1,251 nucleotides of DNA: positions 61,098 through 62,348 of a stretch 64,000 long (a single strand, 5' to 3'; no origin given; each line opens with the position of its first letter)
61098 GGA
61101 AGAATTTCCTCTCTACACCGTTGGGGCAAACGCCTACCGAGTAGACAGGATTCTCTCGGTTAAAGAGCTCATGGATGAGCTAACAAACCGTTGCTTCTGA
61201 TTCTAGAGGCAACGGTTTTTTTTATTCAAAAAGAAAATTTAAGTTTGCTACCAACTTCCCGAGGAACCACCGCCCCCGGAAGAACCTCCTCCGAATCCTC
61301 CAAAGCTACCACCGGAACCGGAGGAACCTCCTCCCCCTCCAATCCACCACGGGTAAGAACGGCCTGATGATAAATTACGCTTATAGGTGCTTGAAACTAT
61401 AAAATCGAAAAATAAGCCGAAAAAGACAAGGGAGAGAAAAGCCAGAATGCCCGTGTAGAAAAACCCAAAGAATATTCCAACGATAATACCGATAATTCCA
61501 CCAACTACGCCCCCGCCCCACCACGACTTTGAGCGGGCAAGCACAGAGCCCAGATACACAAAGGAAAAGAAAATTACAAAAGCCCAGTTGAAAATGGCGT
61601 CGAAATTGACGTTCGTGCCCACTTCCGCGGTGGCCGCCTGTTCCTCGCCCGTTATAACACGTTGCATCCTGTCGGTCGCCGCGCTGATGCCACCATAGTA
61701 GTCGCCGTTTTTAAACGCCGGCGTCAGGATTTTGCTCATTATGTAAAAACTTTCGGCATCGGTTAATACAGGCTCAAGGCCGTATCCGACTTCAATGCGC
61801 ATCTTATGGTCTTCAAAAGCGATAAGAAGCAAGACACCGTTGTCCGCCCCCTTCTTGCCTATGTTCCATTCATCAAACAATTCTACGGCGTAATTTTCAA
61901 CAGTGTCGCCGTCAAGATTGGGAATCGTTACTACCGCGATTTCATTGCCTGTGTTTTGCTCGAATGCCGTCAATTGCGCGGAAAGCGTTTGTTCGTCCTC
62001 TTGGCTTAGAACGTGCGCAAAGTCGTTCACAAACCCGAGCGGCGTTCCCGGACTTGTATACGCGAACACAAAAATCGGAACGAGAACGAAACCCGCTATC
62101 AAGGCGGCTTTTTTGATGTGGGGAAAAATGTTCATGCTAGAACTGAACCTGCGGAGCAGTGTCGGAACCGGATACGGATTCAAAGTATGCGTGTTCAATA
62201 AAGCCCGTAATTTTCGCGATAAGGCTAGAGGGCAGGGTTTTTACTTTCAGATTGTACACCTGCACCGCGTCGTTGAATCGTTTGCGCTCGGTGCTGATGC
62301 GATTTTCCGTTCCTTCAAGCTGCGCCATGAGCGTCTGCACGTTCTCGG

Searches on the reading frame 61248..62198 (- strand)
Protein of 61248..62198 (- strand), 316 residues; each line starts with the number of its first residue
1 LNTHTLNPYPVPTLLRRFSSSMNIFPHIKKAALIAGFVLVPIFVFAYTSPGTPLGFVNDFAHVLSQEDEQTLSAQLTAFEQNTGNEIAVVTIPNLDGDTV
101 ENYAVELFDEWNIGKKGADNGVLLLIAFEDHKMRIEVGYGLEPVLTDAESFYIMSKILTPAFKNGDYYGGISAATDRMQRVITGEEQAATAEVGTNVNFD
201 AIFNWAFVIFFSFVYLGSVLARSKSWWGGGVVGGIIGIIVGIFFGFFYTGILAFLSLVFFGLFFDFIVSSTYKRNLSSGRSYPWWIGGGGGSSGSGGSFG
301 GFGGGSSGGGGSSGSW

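Call 38: search_protein_families(library=pfam, proteins=[window:61248-62198:-], max_evalue=0.00001)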
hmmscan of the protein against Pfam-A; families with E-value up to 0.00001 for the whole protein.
window:61248-62198:- (316 aa): 1 family
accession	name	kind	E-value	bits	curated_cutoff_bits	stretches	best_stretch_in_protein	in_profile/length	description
PF04536.20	TPM_phosphatase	-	1.2e-45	155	22.1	1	57-180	1-124/125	TPM domain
